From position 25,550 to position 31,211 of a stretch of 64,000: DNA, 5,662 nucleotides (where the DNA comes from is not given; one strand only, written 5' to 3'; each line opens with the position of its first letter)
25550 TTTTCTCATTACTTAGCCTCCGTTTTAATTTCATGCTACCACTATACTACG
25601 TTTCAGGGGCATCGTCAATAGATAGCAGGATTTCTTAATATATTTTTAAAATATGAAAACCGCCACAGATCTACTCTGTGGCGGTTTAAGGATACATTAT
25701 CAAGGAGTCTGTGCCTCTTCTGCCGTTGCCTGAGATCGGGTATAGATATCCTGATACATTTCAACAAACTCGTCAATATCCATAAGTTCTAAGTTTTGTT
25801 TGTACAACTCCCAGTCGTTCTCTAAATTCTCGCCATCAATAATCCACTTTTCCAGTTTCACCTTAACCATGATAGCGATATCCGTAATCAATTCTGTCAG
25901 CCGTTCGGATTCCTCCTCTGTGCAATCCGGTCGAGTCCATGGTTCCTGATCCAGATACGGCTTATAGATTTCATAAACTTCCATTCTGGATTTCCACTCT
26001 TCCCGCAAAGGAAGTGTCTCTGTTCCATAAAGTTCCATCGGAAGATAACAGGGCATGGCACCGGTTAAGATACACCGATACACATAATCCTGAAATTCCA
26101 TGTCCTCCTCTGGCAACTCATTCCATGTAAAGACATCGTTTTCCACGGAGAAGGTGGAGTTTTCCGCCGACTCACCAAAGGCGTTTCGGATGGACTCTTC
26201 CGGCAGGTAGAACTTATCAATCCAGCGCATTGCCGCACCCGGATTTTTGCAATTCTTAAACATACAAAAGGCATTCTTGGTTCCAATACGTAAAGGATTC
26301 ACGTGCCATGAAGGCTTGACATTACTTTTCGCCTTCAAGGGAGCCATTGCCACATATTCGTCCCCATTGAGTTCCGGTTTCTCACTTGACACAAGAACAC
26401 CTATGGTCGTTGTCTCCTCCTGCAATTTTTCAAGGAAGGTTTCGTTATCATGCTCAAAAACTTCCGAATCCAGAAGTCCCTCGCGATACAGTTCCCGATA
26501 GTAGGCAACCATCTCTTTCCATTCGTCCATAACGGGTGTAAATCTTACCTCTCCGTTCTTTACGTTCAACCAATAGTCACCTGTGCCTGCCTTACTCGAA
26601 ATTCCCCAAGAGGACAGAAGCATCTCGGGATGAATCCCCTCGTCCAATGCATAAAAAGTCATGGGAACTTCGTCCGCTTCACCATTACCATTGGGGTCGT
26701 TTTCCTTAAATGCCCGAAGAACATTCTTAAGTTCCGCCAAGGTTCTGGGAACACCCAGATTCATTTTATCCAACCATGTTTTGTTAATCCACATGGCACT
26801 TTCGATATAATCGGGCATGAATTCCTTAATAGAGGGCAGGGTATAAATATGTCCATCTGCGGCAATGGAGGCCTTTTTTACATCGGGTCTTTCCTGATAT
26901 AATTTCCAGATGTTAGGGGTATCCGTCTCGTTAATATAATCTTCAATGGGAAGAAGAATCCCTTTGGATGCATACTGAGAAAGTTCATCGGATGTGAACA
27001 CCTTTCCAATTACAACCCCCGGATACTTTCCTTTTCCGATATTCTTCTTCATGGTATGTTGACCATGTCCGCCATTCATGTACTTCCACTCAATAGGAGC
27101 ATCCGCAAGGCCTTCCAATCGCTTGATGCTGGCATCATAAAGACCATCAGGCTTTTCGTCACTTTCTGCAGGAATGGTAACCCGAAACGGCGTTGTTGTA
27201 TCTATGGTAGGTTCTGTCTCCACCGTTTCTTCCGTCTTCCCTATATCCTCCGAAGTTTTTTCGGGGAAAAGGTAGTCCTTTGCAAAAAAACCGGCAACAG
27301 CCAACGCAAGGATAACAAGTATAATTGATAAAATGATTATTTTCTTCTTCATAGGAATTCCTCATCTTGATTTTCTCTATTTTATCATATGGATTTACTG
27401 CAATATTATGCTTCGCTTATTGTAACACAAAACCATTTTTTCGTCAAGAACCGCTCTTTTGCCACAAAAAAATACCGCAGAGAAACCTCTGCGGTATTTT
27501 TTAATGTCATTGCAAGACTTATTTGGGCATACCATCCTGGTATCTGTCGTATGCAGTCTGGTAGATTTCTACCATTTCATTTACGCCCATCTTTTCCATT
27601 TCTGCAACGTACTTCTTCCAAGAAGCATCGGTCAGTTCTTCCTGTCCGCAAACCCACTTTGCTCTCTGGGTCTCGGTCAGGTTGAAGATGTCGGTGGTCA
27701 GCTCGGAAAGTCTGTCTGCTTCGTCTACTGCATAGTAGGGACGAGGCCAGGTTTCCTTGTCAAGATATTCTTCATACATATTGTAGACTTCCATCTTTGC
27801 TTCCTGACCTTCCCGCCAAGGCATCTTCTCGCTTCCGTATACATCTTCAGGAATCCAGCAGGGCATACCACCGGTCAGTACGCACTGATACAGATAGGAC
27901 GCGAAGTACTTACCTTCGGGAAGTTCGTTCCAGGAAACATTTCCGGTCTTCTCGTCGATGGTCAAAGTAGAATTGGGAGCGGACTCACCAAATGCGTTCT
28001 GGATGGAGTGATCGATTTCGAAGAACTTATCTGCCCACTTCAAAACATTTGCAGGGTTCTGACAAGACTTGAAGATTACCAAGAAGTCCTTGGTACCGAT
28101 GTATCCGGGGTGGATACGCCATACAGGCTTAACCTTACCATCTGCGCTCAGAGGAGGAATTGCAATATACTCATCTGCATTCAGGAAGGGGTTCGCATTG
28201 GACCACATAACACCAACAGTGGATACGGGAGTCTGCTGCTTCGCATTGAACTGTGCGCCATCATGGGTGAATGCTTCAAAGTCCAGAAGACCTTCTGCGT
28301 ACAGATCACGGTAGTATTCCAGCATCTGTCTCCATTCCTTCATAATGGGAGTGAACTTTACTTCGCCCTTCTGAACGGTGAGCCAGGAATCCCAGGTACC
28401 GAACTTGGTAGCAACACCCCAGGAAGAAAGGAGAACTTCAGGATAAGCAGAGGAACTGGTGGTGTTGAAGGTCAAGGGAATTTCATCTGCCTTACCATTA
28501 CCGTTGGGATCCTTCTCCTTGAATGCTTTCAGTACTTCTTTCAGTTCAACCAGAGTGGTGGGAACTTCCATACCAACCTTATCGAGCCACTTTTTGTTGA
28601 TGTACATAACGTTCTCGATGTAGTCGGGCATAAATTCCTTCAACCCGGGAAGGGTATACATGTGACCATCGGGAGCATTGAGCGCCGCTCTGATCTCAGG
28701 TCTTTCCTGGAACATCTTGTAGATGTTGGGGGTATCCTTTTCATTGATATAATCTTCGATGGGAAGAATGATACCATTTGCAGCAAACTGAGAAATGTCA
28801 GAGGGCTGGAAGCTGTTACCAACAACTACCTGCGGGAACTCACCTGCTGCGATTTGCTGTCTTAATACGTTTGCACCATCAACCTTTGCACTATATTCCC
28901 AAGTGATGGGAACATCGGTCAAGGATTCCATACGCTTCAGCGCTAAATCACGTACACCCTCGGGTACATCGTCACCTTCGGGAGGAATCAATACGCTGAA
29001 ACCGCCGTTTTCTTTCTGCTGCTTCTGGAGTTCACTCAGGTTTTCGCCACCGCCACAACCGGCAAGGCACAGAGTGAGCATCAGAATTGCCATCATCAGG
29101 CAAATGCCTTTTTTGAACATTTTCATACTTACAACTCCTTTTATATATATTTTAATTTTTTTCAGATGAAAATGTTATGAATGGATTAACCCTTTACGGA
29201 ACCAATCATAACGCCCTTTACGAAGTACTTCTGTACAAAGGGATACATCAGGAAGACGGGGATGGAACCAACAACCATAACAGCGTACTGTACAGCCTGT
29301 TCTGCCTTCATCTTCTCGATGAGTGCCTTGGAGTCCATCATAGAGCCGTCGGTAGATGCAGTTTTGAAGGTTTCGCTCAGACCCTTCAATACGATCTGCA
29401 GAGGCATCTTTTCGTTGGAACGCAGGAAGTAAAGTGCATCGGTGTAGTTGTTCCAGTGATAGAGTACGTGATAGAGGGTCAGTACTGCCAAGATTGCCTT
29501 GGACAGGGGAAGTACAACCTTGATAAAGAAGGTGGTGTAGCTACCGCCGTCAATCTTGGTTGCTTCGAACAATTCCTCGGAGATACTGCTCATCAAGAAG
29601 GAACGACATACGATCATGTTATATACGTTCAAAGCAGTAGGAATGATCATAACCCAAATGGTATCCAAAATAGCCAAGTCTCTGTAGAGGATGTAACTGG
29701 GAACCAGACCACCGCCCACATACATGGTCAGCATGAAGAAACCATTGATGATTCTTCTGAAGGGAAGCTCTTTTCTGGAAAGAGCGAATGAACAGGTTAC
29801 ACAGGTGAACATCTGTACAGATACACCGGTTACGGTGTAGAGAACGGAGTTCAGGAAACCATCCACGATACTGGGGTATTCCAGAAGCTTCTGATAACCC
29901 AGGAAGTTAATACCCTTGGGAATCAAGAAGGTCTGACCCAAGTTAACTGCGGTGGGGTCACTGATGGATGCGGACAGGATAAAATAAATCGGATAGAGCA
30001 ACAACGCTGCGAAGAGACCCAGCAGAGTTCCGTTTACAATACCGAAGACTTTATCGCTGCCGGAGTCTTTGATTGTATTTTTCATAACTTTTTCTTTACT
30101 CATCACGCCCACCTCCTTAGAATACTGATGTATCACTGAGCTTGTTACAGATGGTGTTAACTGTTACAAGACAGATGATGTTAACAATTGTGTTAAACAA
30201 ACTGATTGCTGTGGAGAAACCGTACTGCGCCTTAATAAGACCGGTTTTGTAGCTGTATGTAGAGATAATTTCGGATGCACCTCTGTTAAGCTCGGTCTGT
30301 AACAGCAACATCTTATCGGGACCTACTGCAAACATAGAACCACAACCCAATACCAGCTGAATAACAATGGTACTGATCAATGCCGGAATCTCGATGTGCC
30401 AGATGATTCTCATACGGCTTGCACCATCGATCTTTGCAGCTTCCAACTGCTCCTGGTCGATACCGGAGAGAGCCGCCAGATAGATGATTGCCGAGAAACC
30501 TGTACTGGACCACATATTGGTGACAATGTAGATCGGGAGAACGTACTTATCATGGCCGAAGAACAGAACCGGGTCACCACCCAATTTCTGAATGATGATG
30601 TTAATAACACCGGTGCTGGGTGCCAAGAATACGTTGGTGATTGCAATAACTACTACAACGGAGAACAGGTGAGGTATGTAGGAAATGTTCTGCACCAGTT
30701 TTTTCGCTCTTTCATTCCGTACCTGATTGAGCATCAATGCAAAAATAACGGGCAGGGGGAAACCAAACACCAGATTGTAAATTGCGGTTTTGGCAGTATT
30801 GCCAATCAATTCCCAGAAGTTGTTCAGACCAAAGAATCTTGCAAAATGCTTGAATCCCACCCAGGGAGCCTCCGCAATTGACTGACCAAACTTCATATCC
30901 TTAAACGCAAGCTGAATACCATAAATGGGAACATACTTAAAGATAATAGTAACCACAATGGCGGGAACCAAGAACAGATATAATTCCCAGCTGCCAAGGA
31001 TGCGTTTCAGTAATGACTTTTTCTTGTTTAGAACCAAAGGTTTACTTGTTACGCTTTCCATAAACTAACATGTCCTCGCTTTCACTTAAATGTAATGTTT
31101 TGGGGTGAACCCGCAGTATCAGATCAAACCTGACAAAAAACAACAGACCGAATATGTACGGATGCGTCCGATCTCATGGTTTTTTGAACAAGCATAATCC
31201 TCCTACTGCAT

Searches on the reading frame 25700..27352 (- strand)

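Call 7: search_protein_families(library=pfam, proteins=[window:25700-27352:-], max_evalue=0.001)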
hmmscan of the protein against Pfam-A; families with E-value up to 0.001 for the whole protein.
window:25700-27352:- (550 aa): 1 family
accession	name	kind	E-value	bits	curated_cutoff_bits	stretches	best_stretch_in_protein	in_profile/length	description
PF13416.11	SBP_bac_8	-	7.2e-09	36.3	27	1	83-390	10-251/279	Bacterial extracellular solute-binding protein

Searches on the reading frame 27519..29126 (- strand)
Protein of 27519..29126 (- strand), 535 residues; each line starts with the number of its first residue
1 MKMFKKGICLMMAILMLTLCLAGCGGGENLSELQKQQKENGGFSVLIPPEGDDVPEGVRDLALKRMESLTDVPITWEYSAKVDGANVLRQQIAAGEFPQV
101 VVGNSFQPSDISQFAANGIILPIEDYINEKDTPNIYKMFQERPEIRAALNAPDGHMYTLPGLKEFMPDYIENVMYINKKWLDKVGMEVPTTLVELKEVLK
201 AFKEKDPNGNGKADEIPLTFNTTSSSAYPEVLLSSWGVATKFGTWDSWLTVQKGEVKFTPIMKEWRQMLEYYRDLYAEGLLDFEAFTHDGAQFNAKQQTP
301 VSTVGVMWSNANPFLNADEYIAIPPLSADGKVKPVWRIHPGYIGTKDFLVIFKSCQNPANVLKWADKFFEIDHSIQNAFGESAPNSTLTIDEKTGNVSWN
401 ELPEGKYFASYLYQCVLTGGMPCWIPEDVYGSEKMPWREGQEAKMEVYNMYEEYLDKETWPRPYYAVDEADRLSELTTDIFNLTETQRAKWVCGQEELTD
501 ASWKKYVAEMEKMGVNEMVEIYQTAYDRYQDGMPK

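Call 7: search_protein_families(library=pfam, proteins=[window:27519-29126:-], max_evalue=0.001)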
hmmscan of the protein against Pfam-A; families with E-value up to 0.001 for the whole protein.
window:27519-29126:- (535 aa): 2 families
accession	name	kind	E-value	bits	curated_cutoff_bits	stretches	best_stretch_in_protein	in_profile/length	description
PF01547.30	SBP_bac_1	-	4.5e-13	50.3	26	1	58-366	10-298/307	Bacterial extracellular solute-binding protein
PF13416.11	SBP_bac_8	-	1.3e-09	38.7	27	1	65-365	5-240/279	Bacterial extracellular solute-binding protein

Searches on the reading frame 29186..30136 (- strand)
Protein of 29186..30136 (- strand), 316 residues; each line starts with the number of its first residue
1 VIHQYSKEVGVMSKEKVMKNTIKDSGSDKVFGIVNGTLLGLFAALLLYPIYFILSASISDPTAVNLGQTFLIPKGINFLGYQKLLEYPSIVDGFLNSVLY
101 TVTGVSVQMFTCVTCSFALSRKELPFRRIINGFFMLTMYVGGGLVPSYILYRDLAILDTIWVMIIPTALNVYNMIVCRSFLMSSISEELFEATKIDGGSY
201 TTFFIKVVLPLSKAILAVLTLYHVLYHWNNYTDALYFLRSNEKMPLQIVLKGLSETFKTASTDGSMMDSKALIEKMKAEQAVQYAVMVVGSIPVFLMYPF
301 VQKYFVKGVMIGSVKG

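Call 7: search_protein_families(library=pfam, proteins=[window:29186-30136:-], max_evalue=0.001)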
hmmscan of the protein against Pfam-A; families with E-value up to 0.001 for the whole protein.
window:29186-30136:- (316 aa): 1 family
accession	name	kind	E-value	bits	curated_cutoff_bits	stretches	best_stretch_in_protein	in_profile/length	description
PF00528.27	BPD_transp_1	-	2.4e-05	24.6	26.4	1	134-309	24-182/184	Binding-protein-dependent transport system inner membrane component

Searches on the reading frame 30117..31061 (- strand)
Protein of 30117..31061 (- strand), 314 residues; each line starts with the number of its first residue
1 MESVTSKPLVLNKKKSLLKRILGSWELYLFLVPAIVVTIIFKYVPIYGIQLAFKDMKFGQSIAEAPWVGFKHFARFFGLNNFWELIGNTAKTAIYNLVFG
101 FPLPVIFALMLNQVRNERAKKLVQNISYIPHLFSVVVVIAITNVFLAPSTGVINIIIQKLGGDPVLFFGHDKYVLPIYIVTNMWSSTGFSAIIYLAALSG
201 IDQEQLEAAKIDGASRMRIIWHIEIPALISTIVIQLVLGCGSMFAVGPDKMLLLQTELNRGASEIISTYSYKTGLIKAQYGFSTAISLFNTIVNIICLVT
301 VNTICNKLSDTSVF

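Call 7: search_protein_families(library=pfam, proteins=[window:30117-31061:-], max_evalue=0.001)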
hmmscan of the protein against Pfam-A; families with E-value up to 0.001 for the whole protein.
window:30117-31061:- (314 aa): 1 family
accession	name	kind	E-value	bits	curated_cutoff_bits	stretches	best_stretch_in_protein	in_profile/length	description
PF00528.27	BPD_transp_1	-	5.2e-14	52.8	26.4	1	102-244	3-122/184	Binding-protein-dependent transport system inner membrane component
